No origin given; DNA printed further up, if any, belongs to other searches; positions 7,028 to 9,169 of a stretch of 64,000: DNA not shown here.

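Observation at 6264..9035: Heme-copper oxidase subunit I/II paralogue pair in which every redox-metal ligand is substituted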

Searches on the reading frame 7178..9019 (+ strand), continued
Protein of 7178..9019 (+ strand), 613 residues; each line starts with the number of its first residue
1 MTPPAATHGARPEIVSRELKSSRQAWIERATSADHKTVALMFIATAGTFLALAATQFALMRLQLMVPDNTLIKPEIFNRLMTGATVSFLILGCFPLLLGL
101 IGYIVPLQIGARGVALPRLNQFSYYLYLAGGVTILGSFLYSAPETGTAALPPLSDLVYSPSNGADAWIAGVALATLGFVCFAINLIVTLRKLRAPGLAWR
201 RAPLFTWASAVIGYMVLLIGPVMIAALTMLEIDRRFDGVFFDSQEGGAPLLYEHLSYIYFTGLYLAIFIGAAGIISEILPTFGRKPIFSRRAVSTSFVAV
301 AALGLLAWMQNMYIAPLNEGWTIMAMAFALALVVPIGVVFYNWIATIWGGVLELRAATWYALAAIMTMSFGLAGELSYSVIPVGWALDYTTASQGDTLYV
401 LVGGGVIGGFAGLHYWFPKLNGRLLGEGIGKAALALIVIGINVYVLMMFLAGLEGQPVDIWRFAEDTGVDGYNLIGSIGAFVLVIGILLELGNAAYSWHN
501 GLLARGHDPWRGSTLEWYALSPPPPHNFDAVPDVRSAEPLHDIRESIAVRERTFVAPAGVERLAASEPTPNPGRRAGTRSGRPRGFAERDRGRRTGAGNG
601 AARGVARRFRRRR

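Call 44: fold_search(model_id=the predicted structure, library=pdb)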
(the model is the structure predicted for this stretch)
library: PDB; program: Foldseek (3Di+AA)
matches with E <= 10: 404; with E <= 0.001: 88
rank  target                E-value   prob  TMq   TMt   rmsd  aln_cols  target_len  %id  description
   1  7qhm_D                1.3e-23  1.00  0.77  0.82  12.8       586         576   32  Cytochrome bcc-aa3 supercomplex (respiratory supercomplex III2/IV2) from Corynebacterium glutamicum (stigmatellin and  (released 2022-05-18)
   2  7q21_D                1.3e-23  1.00  0.77  0.82  10.8       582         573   32  III2-IV2 respiratory supercomplex from Corynebacterium glutamicum (released 2022-02-02)
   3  7qho_D                3.6e-23  1.00  0.77  0.82  12.2       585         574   31  Cytochrome bcc-aa3 supercomplex (respiratory supercomplex III2/IV2) from Corynebacterium glutamicum (as isolated) (released 2022-05-18)
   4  3omi_C                5.4e-23  1.00  0.75  0.86   3.0       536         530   29  Catalytic core subunits (I and II) of cytochrome C oxidase from Rhodobacter sphaeroides with D132A mutation (released 2011-02-02)
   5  2gsm_A                5.9e-23  1.00  0.74  0.85   3.2       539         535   29  Catalytic Core (Subunits I and II) of Cytochrome c oxidase from Rhodobacter sphaeroides (released 2006-10-10)
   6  2gsm_C                6.1e-23  1.00  0.75  0.86   3.0       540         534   29  Catalytic Core (Subunits I and II) of Cytochrome c oxidase from Rhodobacter sphaeroides (released 2006-10-10)
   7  9gy6_F                8.0e-23  1.00  0.77  0.86   7.1       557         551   33  Mycobacterial cytochrome bc1:aa3 with inhibitor (released 2025-04-09)
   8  3dtu_A                8.6e-23  1.00  0.76  0.86   3.1       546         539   29  Catalytic core subunits (I and II) of cytochrome c oxidase from Rhodobacter sphaeroides complexed with deoxycholic aci (released 2008-09-16)
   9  8ovc_L                1.1e-22  1.00  0.77  0.85   6.8       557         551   33  Respiratory supercomplex (III2-IV2) from Mycobacterium smegmatis (released 2024-07-17)
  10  3om3_C                1.6e-22  1.00  0.74  0.85   3.0       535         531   29  Catalytic core subunits (I and II) of cytochrome C oxidase from Rhodobacter sphaeroides with K362M mutation in the red (released 2011-02-02)
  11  3fye_C                1.9e-22  1.00  0.75  0.86   3.0       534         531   29  Catalytic core subunits (I and II) of cytochrome c oxidase from Rhodobacter sphaeroides in the reduced state (released 2009-06-16)
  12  6pw1_C                2.1e-22  1.00  0.75  0.86   3.1       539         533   28  Cytochrome c Oxidase delta 16 (released 2019-11-27)
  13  3omn_C                3.3e-22  1.00  0.75  0.86   3.0       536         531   29  Catalytic core subunits (I and II) of cytochrome C oxidase from Rhodobacter sphaeroides with D132A mutation in the red (released 2011-02-02)
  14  3dtu_C                3.9e-22  1.00  0.75  0.85   3.1       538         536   28  Catalytic core subunits (I and II) of cytochrome c oxidase from Rhodobacter sphaeroides complexed with deoxycholic aci (released 2008-09-16)
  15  3om3_A                4.2e-22  1.00  0.75  0.86   3.0       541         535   29  Catalytic core subunits (I and II) of cytochrome C oxidase from Rhodobacter sphaeroides with K362M mutation in the red (released 2011-02-02)
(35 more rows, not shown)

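Call 45: search_protein_families(library=pfam, proteins=[P0109, P0248, P0252, P0241, P0243, P0247, P0264, P0098], max_evalue=0.001)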
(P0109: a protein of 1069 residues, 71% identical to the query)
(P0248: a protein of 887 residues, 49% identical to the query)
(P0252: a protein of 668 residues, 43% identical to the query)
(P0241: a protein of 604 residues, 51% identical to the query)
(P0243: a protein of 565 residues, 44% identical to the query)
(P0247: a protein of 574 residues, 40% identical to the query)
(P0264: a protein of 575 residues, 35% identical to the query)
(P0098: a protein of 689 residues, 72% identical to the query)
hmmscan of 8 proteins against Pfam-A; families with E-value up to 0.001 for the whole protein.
P0109 (1069 aa): 2 families
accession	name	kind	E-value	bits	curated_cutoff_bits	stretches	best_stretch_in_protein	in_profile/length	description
PF00115.25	COX1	-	1.3e-84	285.1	34.8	1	38-482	2-436/436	Cytochrome C and Quinol oxidase polypeptide I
PF02628.20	COX15-CtaA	-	2.1e-06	27.4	29.9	1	603-662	2-54/322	Cytochrome oxidase assembly protein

P0248 (887 aa): 1 family
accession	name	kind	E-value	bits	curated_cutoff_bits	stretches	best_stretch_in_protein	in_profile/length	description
PF00115.25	COX1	-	6e-38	131.3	34.8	2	94-291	22-203/436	Cytochrome C and Quinol oxidase polypeptide I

P0252 (668 aa): 1 family
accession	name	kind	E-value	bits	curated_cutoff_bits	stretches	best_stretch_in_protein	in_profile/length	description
PF00115.25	COX1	-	1.1e-36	127.1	34.8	2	222-364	175-312/436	Cytochrome C and Quinol oxidase polypeptide I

P0241 (604 aa): 1 family
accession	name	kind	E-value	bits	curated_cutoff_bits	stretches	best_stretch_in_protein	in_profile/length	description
PF00115.25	COX1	-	8.9e-81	272.4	34.8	1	36-479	2-435/436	Cytochrome C and Quinol oxidase polypeptide I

P0243 (565 aa): 1 family
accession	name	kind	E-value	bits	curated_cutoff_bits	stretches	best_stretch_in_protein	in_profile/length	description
PF00115.25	COX1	-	2.5e-79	267.6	34.8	1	34-476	2-434/436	Cytochrome C and Quinol oxidase polypeptide I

P0247 (574 aa): 1 family
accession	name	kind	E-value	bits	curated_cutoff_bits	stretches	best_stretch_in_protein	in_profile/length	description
PF00115.25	COX1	-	3.7e-74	250.6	34.8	1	40-475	1-423/436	Cytochrome C and Quinol oxidase polypeptide I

P0264 (575 aa): 1 family
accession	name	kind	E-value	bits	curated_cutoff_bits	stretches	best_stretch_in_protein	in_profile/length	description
PF00115.25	COX1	-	2.1e-65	221.7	34.8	1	40-479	2-427/436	Cytochrome C and Quinol oxidase polypeptide I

P0098 (689 aa): 1 family
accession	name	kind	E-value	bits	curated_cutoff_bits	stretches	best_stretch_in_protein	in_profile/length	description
PF00115.25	COX1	-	1e-73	249.1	34.8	1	164-532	76-436/436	Cytochrome C and Quinol oxidase polypeptide I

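Call 46: find_encoding_contigs(protein=P0241, flank=8000, max_places=2)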
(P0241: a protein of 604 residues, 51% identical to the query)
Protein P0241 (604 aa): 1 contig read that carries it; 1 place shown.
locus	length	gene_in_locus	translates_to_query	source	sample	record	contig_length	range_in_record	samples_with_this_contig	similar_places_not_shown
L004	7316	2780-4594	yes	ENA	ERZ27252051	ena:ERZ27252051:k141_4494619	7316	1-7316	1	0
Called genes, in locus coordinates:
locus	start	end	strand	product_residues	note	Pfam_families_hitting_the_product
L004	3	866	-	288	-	?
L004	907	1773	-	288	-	PF14378:PAP2_3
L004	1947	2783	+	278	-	PF00116:COX2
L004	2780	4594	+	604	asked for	PF00115:COX1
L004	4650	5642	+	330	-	PF01040:UbiA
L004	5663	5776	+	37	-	-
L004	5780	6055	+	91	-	-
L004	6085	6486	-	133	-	PF00571:CBS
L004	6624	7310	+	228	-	PF00034:Cytochrom_C, PF13442:Cytochrome_CBB3 (faint), PF00034:Cytochrom_C (weak)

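Call 47: find_encoding_contigs(protein=P0243, flank=8000, max_places=2)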
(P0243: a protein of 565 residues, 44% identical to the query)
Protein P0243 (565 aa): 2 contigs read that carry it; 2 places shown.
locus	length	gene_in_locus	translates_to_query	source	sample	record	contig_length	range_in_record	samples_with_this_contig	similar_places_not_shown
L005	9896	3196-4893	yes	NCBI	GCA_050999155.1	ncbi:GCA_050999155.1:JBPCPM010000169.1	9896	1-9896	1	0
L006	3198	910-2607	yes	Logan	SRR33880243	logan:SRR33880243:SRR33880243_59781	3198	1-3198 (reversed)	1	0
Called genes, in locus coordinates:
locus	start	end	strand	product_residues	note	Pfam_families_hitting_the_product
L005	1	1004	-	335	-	PF03706:LPG_synthase_TM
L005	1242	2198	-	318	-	PF14378:PAP2_3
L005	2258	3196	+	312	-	PF00116:COX2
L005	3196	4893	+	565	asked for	PF00115:COX1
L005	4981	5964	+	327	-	PF01040:UbiA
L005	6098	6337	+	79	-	-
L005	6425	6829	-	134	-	PF00571:CBS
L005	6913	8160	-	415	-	PF26686:DUF8575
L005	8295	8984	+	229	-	PF00034:Cytochrom_C, PF13442:Cytochrome_CBB3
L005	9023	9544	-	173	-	-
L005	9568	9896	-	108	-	PF00510:COX3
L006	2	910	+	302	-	?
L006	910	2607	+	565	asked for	PF00115:COX1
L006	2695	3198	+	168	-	?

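Call 48: find_encoding_contigs(protein=P0247, flank=8000, max_places=2)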
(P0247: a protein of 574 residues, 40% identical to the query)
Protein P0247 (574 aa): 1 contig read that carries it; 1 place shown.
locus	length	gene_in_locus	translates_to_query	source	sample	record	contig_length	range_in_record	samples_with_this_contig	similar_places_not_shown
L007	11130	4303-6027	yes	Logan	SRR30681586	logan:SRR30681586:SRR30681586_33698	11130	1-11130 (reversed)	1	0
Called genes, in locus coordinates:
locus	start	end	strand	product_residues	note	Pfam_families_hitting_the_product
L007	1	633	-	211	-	?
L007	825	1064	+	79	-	-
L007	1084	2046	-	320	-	PF01946:Thi4 (faint), PF03486:HI0933_like (faint), PF07992:Pyr_redox_2, PF00890:FAD_binding_2 (faint), PF01266:DAO (faint), PF13738:Pyr_redox_3, PF00070:Pyr_redox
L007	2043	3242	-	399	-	PF03706:LPG_synthase_TM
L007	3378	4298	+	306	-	PF00116:COX2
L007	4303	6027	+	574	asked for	PF00115:COX1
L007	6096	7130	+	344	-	PF02628:COX15-CtaA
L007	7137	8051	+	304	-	PF01040:UbiA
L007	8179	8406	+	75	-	-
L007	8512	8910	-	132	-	PF00571:CBS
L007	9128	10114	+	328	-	PF02790:COX2_TM, PF00116:COX2, PF00034:Cytochrom_C (weak), PF13442:Cytochrome_CBB3 (weak)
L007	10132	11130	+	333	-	?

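Call 49: find_encoding_contigs(protein=P0264, flank=8000, max_places=2)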
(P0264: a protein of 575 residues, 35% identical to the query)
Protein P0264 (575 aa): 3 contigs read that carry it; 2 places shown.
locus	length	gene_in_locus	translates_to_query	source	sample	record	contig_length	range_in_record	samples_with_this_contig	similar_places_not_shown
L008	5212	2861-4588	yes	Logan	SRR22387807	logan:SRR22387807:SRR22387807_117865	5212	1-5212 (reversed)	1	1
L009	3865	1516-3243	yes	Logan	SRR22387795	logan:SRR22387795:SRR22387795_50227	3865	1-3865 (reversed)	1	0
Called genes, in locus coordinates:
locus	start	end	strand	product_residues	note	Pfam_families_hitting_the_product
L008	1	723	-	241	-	?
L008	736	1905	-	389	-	PF03706:LPG_synthase_TM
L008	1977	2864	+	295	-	PF00116:COX2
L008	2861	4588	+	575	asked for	PF00115:COX1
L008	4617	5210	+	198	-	?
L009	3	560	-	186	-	?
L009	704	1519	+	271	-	PF00116:COX2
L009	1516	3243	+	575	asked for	PF00115:COX1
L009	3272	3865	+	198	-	?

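Call 50: find_encoding_contigs(protein=P0001, flank=6000, max_places=3)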
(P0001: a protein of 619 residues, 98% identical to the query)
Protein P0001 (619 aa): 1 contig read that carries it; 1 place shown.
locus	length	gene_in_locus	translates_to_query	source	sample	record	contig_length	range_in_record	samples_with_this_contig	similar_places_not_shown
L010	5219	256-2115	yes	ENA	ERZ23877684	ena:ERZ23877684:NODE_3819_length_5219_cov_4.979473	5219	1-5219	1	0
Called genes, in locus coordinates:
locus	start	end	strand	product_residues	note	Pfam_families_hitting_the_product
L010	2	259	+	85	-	?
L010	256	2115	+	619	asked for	PF00115:COX1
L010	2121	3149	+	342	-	PF02628:COX15-CtaA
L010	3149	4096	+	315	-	PF01040:UbiA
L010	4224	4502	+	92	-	-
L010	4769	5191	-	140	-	PF00571:CBS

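Call 51: find_encoding_contigs(protein=P0002, flank=6000, max_places=3)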
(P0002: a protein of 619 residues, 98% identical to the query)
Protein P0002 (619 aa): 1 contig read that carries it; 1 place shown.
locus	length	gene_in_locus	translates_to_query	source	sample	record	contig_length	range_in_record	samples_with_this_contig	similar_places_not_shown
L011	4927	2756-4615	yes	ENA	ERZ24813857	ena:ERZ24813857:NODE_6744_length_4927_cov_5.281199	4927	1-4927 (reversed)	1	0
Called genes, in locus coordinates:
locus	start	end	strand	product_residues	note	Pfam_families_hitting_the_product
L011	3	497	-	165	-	?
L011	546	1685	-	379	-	PF14378:PAP2_3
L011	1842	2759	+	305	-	PF00116:COX2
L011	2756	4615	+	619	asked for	PF00115:COX1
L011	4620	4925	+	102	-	?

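Call 57: find_related_loci(query=A4, collection=genome_contigs, flank=8000)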
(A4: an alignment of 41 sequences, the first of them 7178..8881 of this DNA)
Query A4 (568 aa) in genome_contigs; peptide patterns used: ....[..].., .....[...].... (x = any residue, [..] = any of these).
599 stretches matched a pattern (row limit reached: there are more); 571 encode a relative of the query (tblastn E <= 1e-3); the best 80 are kept; 80 distinct loci.
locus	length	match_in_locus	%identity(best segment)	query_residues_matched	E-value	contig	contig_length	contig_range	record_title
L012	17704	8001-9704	86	1-568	0e+0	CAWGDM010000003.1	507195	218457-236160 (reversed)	MAG: uncultured Solirubrobacterales bacterium isolate MFD02242.bin.2.2 genome assembly, contig: contig_12205, whole geno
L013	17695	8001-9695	79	1-565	0e+0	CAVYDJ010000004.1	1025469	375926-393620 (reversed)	MAG: uncultured Solirubrobacterales bacterium isolate MFD04935.bin.1.25 genome assembly, contig: contig_8380, whole geno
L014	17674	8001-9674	73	11-568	0e+0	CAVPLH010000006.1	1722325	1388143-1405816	MAG: uncultured Solirubrobacterales bacterium isolate MFD00392.bin.1.3 genome assembly, contig: contig_332, whole genome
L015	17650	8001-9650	76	13-562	0e+0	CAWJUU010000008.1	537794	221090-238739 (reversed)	MAG: uncultured Solirubrobacterales bacterium isolate MFD00962.bin.2.59 genome assembly, contig: contig_44911, whole gen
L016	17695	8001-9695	70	1-565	0e+0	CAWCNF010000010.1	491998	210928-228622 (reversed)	MAG: uncultured Solirubrobacterales bacterium isolate MFD05442.bin.2.87 genome assembly, contig: contig_9360, whole geno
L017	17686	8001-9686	71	1-557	0e+0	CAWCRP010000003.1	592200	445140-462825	MAG: uncultured Solirubrobacterales bacterium isolate MFD04935.bin.2.84 genome assembly, contig: contig_22, whole genome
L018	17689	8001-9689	69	1-563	0e+0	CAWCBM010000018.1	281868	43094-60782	MAG: uncultured Solirubrobacterales bacterium isolate MFD05454.bin.2.256 genome assembly, contig: contig_29089, whole ge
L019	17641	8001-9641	72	11-557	0e+0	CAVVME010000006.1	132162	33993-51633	MAG: uncultured Solirubrobacterales bacterium isolate MFD09267.bin.1.277 genome assembly, contig: contig_64714, whole ge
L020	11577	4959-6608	64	1-553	0e+0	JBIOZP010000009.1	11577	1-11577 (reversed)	MAG: Solirubrobacterales bacterium isolate MAG001 k127_1481949, whole genome shotgun sequence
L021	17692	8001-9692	66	1-566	0e+0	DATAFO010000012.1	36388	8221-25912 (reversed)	MAG TPA_asm: Solirubrobacterales bacterium isolate SMAG_U6805 k141_2652555, whole genome shotgun sequence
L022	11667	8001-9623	66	10-553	0e+0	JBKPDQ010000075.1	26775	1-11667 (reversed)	MAG: Actinomycetota bacterium isolate GB_EKS_MAG_00020 GB_EKS_000001304361, whole genome shotgun sequence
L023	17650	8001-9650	62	1-553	0e+0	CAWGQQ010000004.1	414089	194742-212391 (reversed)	MAG: uncultured Actinomycetes bacterium isolate MFD06742.bin.2.274 genome assembly, contig: contig_14742, whole genome s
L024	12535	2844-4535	59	3-568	0e+0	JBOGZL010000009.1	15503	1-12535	MAG: Solirubrobacterales bacterium isolate M3-B2_metabat2.bin.24 k127_649491, whole genome shotgun sequence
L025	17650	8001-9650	60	1-553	0e+0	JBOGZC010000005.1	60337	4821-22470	MAG: Solirubrobacterales bacterium isolate SE1510_metabat2.bin.35 NODE_11_length_60337_cov_2.001478, whole genome shotgu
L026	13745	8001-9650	62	1-553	0e+0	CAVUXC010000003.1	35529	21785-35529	MAG: uncultured Actinomycetes bacterium isolate MFD06742.bin.2.29 genome assembly, contig: contig_131066, whole genome s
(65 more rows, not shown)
